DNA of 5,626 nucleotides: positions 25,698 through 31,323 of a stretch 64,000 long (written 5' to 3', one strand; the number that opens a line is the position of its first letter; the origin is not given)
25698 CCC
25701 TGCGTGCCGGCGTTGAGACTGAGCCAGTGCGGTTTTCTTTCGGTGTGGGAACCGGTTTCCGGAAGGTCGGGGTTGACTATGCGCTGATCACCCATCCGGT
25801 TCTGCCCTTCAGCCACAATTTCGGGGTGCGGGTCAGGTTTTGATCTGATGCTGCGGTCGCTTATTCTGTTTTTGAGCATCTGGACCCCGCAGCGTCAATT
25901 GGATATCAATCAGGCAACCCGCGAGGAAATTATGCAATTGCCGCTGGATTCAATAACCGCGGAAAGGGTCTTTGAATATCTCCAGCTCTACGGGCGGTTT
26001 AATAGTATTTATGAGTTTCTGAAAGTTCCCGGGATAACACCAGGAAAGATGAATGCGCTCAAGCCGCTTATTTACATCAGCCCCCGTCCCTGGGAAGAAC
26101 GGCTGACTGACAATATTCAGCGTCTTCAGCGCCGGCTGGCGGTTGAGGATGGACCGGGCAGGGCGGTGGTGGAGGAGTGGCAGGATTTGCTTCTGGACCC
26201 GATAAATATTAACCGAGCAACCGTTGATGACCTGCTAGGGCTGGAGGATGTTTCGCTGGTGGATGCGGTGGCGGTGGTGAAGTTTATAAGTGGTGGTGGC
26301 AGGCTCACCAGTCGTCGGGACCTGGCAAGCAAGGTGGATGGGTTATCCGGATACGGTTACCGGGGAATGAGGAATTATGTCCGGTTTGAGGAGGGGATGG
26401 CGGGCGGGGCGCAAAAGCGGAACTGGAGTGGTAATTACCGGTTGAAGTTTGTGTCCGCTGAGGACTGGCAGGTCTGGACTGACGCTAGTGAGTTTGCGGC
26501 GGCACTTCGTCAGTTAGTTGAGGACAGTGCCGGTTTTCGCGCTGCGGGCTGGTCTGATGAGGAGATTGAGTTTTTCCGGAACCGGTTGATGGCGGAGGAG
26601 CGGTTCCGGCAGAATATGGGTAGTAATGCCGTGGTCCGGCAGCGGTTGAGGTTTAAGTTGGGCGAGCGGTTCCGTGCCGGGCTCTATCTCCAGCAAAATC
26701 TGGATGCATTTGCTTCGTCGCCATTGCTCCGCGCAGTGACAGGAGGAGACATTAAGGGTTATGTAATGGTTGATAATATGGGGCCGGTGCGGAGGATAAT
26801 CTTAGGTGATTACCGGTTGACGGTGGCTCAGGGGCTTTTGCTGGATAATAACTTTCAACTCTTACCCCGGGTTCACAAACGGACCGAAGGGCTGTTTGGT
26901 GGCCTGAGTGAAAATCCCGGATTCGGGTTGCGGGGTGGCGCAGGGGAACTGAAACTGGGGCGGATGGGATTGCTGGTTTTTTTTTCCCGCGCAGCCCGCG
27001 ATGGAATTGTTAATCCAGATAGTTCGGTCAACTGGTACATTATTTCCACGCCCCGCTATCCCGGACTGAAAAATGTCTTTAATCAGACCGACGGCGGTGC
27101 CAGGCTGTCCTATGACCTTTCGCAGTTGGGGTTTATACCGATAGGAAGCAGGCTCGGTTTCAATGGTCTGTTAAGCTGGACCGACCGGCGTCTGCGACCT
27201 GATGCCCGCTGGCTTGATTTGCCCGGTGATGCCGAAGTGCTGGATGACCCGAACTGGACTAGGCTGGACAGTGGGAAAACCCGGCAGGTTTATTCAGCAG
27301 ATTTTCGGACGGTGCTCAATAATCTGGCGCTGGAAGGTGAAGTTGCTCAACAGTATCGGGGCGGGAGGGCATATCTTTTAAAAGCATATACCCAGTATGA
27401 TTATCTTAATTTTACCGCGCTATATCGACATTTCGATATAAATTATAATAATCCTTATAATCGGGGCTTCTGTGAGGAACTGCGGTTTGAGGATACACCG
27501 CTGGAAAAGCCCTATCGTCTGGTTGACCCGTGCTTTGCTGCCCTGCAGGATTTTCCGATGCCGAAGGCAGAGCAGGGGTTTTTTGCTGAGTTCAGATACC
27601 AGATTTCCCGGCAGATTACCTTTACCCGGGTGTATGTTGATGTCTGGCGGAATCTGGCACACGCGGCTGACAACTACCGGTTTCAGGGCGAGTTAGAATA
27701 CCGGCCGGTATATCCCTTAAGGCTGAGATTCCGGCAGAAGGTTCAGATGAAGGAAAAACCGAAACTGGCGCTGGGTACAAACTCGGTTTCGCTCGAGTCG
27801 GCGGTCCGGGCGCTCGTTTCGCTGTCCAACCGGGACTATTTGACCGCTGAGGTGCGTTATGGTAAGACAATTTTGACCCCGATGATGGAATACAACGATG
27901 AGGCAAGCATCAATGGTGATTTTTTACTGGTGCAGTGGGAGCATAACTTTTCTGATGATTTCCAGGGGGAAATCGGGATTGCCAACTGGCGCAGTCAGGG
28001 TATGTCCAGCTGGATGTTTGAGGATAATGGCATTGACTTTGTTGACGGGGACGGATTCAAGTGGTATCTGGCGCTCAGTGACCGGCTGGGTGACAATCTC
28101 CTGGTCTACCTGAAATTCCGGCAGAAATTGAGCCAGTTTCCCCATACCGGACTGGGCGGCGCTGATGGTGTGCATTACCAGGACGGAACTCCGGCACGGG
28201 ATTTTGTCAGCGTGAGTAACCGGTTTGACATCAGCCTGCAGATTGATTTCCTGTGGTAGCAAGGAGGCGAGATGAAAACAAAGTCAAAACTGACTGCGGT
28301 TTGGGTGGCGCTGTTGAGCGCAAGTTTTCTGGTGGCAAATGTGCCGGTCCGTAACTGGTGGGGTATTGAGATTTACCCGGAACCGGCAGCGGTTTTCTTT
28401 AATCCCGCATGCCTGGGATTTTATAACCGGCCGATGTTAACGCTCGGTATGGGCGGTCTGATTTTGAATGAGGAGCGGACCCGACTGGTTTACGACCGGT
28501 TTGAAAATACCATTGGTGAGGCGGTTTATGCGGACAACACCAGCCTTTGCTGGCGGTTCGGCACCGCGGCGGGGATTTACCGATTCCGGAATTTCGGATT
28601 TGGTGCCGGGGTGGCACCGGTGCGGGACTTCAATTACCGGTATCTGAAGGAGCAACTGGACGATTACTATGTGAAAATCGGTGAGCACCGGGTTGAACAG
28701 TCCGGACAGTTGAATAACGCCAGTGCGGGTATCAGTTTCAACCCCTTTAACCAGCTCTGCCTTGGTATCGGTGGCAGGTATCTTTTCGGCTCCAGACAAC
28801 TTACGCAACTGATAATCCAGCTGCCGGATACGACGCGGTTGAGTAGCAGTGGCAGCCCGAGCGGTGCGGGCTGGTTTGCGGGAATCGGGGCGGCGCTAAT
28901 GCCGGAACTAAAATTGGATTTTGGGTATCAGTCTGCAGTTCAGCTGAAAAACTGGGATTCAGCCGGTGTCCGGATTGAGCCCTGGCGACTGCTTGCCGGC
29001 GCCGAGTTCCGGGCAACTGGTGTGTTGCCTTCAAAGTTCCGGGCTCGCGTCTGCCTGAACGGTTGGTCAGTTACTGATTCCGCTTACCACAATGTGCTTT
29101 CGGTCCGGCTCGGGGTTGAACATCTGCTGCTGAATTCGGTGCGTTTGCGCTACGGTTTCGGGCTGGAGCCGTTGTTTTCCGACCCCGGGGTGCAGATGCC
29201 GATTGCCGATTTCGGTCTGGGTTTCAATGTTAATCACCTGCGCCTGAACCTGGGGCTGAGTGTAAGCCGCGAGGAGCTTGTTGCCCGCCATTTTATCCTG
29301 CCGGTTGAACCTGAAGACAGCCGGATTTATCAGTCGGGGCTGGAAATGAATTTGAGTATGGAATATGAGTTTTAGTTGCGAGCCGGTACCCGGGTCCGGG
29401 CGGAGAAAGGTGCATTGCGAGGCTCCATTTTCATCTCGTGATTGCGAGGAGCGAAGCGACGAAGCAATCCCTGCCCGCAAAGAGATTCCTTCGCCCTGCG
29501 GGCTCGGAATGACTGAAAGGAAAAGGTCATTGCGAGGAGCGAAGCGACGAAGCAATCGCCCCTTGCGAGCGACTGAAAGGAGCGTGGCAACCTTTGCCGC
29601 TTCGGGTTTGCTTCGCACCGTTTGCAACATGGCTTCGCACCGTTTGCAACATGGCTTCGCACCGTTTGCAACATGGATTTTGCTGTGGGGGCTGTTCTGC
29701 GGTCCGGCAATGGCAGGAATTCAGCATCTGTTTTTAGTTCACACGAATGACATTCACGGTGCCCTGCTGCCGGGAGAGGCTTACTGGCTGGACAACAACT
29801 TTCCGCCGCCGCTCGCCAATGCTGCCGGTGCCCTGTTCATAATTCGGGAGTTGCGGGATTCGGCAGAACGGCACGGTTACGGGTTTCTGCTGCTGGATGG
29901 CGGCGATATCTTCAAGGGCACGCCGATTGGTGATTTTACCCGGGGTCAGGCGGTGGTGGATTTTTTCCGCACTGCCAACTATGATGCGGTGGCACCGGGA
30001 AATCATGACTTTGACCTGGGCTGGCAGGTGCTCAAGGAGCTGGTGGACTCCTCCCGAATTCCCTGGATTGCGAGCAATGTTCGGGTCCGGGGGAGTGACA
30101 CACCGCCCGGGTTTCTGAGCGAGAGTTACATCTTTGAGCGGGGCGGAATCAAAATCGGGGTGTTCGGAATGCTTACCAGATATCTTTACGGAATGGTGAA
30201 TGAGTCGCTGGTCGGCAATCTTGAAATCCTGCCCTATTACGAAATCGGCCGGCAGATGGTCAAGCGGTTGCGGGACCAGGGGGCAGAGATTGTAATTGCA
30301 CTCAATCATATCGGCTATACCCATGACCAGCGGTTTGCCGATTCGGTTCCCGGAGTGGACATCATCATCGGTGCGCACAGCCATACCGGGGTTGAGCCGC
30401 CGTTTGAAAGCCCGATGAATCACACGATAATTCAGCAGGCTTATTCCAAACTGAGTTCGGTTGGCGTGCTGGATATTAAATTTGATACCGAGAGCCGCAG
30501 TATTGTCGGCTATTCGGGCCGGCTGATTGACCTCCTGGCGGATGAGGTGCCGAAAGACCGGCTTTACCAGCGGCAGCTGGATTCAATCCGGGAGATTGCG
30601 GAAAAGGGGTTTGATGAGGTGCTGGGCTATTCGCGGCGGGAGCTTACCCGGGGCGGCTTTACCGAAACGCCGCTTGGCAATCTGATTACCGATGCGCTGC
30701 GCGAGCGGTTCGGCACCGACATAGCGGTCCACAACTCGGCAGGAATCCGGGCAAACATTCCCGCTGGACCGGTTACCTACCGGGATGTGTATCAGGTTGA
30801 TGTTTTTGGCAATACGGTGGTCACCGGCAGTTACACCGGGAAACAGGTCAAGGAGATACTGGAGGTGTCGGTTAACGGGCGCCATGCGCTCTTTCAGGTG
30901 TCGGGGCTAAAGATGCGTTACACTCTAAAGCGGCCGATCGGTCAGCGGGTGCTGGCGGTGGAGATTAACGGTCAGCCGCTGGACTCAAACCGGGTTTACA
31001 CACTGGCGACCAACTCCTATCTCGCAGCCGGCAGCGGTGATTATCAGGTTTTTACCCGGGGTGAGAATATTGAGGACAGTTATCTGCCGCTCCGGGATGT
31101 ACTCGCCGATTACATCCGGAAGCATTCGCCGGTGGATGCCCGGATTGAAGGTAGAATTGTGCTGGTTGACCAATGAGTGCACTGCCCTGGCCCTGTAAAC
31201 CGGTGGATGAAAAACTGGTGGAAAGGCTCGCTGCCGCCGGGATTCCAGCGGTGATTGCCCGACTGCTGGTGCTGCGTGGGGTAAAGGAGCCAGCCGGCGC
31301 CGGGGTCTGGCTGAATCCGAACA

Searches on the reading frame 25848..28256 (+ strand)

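Call 44: search_protein_families(library=pfam, proteins=[window:25848-28256:+], max_evalue=0.00001)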
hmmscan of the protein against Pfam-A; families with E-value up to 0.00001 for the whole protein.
window:25848-28256:+ (803 aa): 1 family
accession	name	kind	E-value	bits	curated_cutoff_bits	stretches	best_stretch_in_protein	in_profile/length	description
PF12836.13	HHH_3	-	1.7e-13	50.9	27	1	16-75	4-64/65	Helix-hairpin-helix motif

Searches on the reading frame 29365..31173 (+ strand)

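Call 9: search_protein_families(library=pfam, proteins=[window:29365-31173:+], max_evalue=0.0001)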
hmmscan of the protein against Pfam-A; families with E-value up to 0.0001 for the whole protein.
window:29365-31173:+ (603 aa): 2 families
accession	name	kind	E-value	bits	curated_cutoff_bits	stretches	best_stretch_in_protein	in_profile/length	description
PF02872.23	5_nucleotid_C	-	1e-40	139.8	23.6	1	426-564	13-157/158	5'-nucleotidase, C-terminal domain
PF00149.33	Metallophos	-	1.9e-09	38.7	21.5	1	125-341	4-190/191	Calcineurin-like phosphoesterase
